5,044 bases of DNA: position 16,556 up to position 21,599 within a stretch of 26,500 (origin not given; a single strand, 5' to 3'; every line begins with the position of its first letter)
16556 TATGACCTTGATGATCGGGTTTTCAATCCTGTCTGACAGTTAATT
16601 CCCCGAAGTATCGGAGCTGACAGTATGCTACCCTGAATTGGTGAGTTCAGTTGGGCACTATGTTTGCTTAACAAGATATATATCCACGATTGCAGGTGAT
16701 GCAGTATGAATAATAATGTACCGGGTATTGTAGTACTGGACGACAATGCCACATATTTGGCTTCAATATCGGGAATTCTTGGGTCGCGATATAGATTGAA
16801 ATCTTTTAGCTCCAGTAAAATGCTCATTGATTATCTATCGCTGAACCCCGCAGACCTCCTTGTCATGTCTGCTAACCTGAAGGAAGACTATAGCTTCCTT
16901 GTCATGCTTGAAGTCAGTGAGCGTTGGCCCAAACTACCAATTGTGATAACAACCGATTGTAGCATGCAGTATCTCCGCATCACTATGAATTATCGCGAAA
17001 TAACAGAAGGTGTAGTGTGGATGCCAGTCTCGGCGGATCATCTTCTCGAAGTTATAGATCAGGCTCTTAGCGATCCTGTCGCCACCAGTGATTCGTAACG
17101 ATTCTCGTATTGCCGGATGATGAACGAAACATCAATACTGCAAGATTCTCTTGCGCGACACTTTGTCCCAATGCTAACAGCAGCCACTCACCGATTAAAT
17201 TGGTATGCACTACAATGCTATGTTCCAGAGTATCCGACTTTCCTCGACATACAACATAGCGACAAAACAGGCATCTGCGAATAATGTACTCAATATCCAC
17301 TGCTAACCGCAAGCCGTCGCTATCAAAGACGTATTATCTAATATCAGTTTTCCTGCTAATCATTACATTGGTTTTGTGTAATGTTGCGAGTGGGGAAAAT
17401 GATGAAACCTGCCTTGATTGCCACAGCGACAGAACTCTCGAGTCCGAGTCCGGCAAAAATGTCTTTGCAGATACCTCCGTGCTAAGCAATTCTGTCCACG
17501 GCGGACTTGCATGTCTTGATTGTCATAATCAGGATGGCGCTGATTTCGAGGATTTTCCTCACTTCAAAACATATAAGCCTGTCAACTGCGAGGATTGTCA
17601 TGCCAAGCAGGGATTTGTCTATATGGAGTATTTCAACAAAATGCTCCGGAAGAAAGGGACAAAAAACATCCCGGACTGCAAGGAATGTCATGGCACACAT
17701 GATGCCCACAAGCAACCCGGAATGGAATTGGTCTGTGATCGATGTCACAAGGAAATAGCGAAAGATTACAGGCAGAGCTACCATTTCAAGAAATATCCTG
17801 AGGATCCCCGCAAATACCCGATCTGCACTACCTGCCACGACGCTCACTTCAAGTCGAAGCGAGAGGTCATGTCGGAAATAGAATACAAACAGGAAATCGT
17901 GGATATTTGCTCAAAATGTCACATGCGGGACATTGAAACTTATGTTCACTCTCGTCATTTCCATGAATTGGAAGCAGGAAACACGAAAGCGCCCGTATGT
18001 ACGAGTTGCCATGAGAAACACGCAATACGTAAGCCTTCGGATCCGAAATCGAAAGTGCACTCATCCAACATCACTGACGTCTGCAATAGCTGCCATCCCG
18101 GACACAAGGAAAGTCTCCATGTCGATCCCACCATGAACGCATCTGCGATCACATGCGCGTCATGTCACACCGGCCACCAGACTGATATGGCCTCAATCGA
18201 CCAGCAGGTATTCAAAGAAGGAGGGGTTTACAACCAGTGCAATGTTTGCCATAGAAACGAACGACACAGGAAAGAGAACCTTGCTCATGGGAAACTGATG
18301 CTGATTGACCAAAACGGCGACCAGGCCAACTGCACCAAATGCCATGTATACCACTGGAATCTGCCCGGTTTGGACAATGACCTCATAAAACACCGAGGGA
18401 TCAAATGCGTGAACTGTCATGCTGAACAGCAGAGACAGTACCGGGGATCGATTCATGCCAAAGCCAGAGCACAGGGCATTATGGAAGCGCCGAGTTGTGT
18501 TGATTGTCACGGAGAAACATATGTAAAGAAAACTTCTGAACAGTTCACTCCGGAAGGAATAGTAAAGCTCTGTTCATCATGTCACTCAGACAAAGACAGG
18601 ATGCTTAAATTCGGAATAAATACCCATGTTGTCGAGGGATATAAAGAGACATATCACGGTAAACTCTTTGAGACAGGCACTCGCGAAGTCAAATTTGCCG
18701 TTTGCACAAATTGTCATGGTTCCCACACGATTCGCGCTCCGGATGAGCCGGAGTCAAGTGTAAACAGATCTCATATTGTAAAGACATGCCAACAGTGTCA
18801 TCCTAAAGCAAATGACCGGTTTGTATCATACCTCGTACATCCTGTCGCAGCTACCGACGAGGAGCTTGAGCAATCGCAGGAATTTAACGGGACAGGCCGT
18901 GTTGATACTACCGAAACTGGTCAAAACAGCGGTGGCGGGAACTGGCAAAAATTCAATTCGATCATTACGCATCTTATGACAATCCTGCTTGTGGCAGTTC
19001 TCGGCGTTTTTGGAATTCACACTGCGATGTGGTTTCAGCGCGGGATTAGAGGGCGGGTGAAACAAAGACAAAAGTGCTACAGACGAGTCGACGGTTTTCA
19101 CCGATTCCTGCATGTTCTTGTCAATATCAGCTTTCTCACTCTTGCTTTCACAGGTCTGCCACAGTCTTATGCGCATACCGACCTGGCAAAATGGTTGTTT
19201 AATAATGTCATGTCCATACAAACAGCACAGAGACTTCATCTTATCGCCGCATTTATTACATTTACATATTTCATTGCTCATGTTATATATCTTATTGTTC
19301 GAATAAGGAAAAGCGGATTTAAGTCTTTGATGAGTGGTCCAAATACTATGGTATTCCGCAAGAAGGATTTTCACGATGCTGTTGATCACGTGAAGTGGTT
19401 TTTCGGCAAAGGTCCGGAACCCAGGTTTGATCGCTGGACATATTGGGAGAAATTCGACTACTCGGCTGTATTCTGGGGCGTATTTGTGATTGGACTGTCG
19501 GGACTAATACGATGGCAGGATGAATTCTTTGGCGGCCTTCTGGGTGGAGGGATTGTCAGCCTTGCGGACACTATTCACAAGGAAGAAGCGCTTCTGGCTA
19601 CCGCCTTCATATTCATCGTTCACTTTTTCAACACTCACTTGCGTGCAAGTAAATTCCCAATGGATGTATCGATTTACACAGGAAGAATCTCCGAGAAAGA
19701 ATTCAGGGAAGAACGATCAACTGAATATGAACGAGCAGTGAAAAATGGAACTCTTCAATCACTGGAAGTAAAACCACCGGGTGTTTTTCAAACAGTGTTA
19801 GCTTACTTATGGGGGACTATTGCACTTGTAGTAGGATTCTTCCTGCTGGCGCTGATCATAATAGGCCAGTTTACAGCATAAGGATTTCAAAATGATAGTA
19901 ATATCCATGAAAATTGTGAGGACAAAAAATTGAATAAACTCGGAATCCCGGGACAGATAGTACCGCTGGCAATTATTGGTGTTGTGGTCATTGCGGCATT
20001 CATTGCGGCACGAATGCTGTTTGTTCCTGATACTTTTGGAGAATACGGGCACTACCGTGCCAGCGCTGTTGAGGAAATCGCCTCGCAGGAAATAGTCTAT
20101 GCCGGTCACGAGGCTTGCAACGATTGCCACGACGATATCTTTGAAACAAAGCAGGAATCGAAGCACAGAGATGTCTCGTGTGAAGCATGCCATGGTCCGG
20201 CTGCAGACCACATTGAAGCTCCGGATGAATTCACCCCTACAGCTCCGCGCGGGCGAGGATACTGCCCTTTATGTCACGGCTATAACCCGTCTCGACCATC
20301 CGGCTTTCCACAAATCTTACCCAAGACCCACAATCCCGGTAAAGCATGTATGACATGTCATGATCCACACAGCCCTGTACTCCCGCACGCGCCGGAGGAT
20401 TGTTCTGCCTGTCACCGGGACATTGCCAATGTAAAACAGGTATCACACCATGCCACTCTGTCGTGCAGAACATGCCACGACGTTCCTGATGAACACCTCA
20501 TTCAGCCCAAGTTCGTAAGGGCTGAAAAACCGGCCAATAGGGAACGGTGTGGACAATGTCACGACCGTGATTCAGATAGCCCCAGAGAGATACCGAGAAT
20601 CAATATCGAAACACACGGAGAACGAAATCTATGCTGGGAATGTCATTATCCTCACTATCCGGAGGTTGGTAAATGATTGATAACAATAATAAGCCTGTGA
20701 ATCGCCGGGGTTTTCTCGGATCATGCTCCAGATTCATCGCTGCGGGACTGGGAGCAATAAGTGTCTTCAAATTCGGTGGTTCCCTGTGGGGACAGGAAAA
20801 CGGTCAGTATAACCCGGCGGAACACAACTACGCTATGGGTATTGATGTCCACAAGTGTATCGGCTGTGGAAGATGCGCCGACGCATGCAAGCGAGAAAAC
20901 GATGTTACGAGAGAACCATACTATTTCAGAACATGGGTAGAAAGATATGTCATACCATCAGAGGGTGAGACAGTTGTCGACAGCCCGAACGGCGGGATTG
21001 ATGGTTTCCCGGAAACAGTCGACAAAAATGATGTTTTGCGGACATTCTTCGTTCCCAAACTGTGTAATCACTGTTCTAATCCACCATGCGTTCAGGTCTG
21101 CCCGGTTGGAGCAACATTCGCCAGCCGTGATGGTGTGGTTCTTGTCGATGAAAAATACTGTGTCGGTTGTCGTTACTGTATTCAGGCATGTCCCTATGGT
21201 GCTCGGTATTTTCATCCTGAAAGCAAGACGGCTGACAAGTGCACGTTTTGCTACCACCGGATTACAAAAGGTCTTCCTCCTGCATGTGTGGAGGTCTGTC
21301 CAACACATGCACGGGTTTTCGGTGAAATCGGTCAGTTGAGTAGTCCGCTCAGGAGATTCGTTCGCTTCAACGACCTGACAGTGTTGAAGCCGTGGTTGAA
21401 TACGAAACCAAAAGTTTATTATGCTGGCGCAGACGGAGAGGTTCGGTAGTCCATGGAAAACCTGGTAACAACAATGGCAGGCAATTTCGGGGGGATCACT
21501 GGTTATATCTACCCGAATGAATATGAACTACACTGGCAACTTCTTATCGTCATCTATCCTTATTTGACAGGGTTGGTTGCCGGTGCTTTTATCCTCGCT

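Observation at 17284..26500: Compact respiratory island with four different quinol-oxidoreductase families and 45 c-type heme motifs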

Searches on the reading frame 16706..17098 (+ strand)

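Call 4: search_protein_families(library=pfam, proteins=[window:16706-17098:+], max_evalue=0.01)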
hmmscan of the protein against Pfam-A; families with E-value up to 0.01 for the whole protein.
window:16706-17098:+ (130 aa): 1 family
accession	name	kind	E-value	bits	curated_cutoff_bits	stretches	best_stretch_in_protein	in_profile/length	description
PF00072.30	Response_reg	-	0.00027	21.5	30.2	1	8-91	1-85/111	Response regulator receiver domain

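Call 5: search_protein_families(library=ncbifam, proteins=[window:16706-17098:+], max_evalue=0.01)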
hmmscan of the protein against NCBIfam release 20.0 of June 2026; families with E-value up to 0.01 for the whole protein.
window:16706-17098:+ (130 aa): 1 family
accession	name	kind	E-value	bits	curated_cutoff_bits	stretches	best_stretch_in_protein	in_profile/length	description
TIGR01818.1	ntrC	equivalog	0.0012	17.7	558.6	1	10-123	3-116/463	nitrogen regulation protein NR(I)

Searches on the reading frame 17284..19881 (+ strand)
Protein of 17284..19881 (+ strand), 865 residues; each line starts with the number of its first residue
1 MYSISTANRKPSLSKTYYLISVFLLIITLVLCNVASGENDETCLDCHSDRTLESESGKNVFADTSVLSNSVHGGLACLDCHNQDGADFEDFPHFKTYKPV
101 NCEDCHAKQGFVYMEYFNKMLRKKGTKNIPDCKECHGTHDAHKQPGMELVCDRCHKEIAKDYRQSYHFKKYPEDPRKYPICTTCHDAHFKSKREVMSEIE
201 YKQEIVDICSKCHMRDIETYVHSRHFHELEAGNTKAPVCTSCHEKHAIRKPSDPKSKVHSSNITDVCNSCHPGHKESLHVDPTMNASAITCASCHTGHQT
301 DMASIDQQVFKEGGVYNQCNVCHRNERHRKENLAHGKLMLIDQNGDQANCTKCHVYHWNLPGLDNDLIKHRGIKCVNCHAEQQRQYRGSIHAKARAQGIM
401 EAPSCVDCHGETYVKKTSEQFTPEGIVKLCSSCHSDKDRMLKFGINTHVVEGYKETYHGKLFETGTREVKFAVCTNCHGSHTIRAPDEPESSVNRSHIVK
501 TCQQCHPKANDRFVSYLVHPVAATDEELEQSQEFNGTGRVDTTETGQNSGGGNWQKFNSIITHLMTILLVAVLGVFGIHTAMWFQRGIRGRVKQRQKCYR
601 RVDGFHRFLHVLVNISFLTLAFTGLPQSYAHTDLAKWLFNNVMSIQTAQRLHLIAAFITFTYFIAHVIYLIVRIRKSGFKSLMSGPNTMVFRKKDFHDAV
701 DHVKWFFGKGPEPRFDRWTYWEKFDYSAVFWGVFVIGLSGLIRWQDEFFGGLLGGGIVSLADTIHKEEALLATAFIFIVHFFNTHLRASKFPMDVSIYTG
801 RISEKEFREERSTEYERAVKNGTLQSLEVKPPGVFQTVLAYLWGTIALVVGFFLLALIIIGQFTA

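Call 4: search_protein_families(library=pfam, proteins=[window:17284-19881:+], max_evalue=0.01)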
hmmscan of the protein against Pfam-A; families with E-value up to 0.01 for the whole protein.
window:17284-19881:+ (865 aa): 8 families
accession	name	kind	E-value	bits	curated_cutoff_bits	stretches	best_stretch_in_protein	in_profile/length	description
PF14522.11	Cytochrome_C7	-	1e-20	73.8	24.8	3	39-106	12-66/67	Cytochrome c7 and related cytochrome c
PF14537.11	Cytochrom_c3_2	-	1.1e-15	58.3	25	2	404-506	8-78/79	Cytochrome c3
PF09699.15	Paired_CXXCH_1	-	1.2e-15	57.3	20.6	1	181-215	9-38/41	Doubled CXXCH motif (Paired_CXXCH_1)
PF02085.21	Cytochrom_CIII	-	5.3e-07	30.4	22.9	0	64-155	20-101/101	Class III cytochrome C family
PF01292.26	Ni_hydr_CYTB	-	2.1e-06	28.1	30.1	1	602-780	2-158/179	Prokaryotic cytochrome b561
PF22678.1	Cytochrom_c_NrfB-like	-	6.8e-05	23.7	27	0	43-107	1-66/89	Cytochrome c-type protein NrfB-like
PF13435.11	Cytochrome_C554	-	0.0006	21.1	20.8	0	75-106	49-83/84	Cytochrome c554 and c-prime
PF23733.2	GRXCR1-2_C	-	0.0023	18.3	26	1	468-505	6-35/47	GRXCR1/2, C-terminal domain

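Call 5: search_protein_families(library=ncbifam, proteins=[window:17284-19881:+], max_evalue=0.01)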
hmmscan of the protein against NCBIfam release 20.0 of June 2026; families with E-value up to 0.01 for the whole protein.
window:17284-19881:+ (865 aa): 7 families
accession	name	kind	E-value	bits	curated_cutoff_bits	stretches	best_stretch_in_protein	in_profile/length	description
TIGR03508.1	decahem_SO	subfamily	1e-20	74.3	192.2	3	150-327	4-178/258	DmsE family decaheme c-type cytochrome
NF041028.1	decahem_GSU2203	exception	2.1e-11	43.6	325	3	347-439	125-212/317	GSU2203 family decaheme c-type cytochrome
NF008659.0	PRK11659.1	equivalog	3.4e-08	33.4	184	0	366-411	40-84/188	cytochrome c nitrite reductase pentaheme subunit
TIGR03146.1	cyt_nit_nrfB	equivalog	5.3e-06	26.8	166.6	1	365-508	4-143/145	cytochrome c nitrite reductase pentaheme subunit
NF045713.1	CxxCH_16_HmcA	equivalog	2.2e-05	23.2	400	2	37-122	195-268/541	sulfate respiration complex hexadecaheme cytochrome HmcA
TIGR01583.1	formate-DH-gamm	equivalog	0.0014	18.7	115.85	1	603-815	6-198/204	formate dehydrogenase subunit gamma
TIGR01905.1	paired_CXXCH_1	subfamily_domain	0.0029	17.5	25.2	1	181-214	9-37/41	doubled CXXCH domain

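Call 19: search_solved_structures(query=window:17284-19881:+, max_evalue=0.01)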
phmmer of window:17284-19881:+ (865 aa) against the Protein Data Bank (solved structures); distinct sequences matched with E-value up to 0.01: 2.
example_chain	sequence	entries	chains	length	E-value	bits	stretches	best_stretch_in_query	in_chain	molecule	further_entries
2ozy_A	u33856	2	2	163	0.00017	23.1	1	207-329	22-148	Cytochrome c-type protein nrfB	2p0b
28pb_A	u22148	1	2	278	0.0025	19.2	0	41-108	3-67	Cytochrome c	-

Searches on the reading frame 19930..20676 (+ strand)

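Call 4: search_protein_families(library=pfam, proteins=[window:19930-20676:+], max_evalue=0.01)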
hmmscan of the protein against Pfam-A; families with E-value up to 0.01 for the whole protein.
window:19930-20676:+ (248 aa): 6 families
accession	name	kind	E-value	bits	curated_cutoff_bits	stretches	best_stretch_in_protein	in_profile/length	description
PF14522.11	Cytochrome_C7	-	7.4e-14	51.8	24.8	3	111-163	15-67/67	Cytochrome c7 and related cytochrome c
PF14537.11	Cytochrom_c3_2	-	1.9e-08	35.1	25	1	62-116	8-64/79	Cytochrome c3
PF22113.1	Mtrc-MtrF_II-IV_dom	-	3.1e-05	24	30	1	60-148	6-92/176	Outer membrane cytochrome MtrC/MtrF-like, domains II/IV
PF02085.21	Cytochrom_CIII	-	3.9e-05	24.4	22.9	1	172-240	26-83/101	Class III cytochrome C family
PF13435.11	Cytochrome_C554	-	0.00063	21.1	20.8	0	57-89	45-84/84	Cytochrome c554 and c-prime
PF09699.15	Paired_CXXCH_1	-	0.0021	18.2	20.6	0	200-239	2-36/41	Doubled CXXCH motif (Paired_CXXCH_1)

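Call 5: search_protein_families(library=ncbifam, proteins=[window:19930-20676:+], max_evalue=0.01)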
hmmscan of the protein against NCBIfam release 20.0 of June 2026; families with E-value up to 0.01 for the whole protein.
window:19930-20676:+ (248 aa): 4 families
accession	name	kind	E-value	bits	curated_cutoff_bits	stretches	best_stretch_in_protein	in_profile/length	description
NF041028.1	decahem_GSU2203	exception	1.2e-08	34.5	325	1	48-215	24-211/317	GSU2203 family decaheme c-type cytochrome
TIGR04257.1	nanowire_3heme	domain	3.4e-07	30.3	40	1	171-213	18-60/75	c(7)-type cytochrome triheme domain-containing protein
NF041198.1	UshA_like_PCGU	equivalog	7.2e-06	24.8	275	2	80-117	471-509/519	UshA-like (seleno)protein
NF045713.1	CxxCH_16_HmcA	equivalog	2.9e-05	22.9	400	1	112-193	321-396/541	sulfate respiration complex hexadecaheme cytochrome HmcA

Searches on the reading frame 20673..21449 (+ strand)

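Call 4: search_protein_families(library=pfam, proteins=[window:20673-21449:+], max_evalue=0.01)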
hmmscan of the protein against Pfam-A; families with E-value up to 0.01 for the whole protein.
window:20673-21449:+ (258 aa): 16 families
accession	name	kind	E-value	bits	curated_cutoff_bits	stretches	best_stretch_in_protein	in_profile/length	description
PF13247.11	Fer4_11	-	4.1e-29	101.2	26.2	1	124-218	3-99/100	4Fe-4S dicluster domain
PF12838.12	Fer4_7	-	1.3e-22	80.4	27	3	61-147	1-52/52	4Fe-4S dicluster domain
PF00037.32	Fer4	-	1.5e-14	53.6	21.1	2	157-178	2-23/24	4Fe-4S binding domain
PF13237.11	Fer4_10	-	1.4e-13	51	25.5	3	157-210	3-53/53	4Fe-4S dicluster domain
PF12837.12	Fer4_6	-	6.3e-13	48.4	25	3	155-177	1-23/24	4Fe-4S binding domain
PF13187.11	Fer4_9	-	3.2e-12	46.7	27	3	162-212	1-50/52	4Fe-4S dicluster domain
PF12797.12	Fer4_2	-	1.8e-10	40.5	24.5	2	155-175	2-22/22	4Fe-4S binding domain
PF12798.12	Fer4_3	-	1.6e-09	38.3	27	1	163-177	1-15/15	4Fe-4S binding domain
PF25160.1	LdpA_Fe-S-bd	-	3e-08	33.8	27.6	2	134-176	5-41/49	LdpA Fe-S cluster-binding domain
PF13484.11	Fer4_16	-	8.4e-07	30.1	30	0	163-179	2-18/66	4Fe-4S double cluster binding domain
PF13534.11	Fer4_17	-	3.4e-06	28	22.2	0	61-84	1-24/61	4Fe-4S dicluster domain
PF13183.11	Fer4_8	-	1.4e-05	25.9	27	1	59-146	2-67/68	4Fe-4S dicluster domain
PF14697.11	Fer4_21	-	4.9e-05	23.8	35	0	57-74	3-20/59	4Fe-4S dicluster domain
PF12800.12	Fer4_4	-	0.0003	21.3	24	1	61-73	3-15/17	4Fe-4S binding domain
PF13746.11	Fer4_18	-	0.00059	20.5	27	0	61-74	84-97/114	4Fe-4S dicluster domain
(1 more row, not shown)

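Call 5: search_protein_families(library=ncbifam, proteins=[window:20673-21449:+], max_evalue=0.01)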
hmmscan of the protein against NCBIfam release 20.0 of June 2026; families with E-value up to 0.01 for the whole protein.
window:20673-21449:+ (258 aa): 70 families (the best 25 are shown)
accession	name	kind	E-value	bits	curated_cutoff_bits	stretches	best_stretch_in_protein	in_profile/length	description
NF011569.0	PRK14993.1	equivalog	4.9e-60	203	416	2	120-254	89-225/244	tetrathionate reductase subunit TtrB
NF045797.1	DsrO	equivalog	8.7e-54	182.4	200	2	120-251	92-234/235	sulfate reduction electron transfer complex DsrMKJOP subunit DsrO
TIGR03149.1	cyt_nit_nrfC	equivalog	3.8e-44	150.7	377.6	2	126-251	89-216/225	cytochrome c nitrite reductase Fe-S protein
NF041715.1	arsenate_red_ArrB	equivalog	2.1e-42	145.3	450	3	184-251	158-225/233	arsenate respiratory reductase iron-sulfur subunit ArrB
TIGR03478.1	DMSO_red_II_bet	subfamily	9.5e-39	133.2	480.7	2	125-251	125-253/321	DMSO reductase family type II enzyme, iron-sulfur subunit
NF008134.0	PRK10882.1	equivalog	8.1e-36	123.7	263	1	10-228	3-217/329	hydrogenase 2 operon protein HybA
TIGR02951.1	DMSO_dmsB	equivalog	7.1e-34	117.2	214.1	1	55-223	4-157/161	DMSO/selenate family reductase complex B subunit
NF042979.1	EthbenzDh_ebdB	equivalog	9.5e-34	116.8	740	1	125-252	147-276/354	ethylbenzene dehydrogenase subunit beta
NF045715.1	sulf_resp_HmcB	equivalog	6.3e-31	107.6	420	1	11-222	2-201/307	sulfate respiration complex iron-sulfur protein HmcB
TIGR01582.1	FDH-beta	equivalog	1.1e-30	106.7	334.7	1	51-219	20-182/283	formate dehydrogenase subunit beta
NF041782.1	mnquin_red_QrcC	equivalog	3.8e-27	95.5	400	3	124-181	58-119/239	menaquinone reductase iron-sulfur cluster-binding subunit QrcC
TIGR01660.1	narH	equivalog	7.2e-27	93.9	524.05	1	125-217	177-270/492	nitrate reductase subunit beta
NF038355.1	FDH3_beta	equivalog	3.8e-21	75.9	240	1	130-193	53-121/180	formate dehydrogenase FDH3 subunit beta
NF007382.0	PRK09898.1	equivalog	7e-19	68.2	213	1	60-211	66-195/208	ferredoxin-like protein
NF009451.0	PRK12809.1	equivalog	9.9e-17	60.4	1154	1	128-213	53-133/639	formate-dependent uric acid utilization protein YgfT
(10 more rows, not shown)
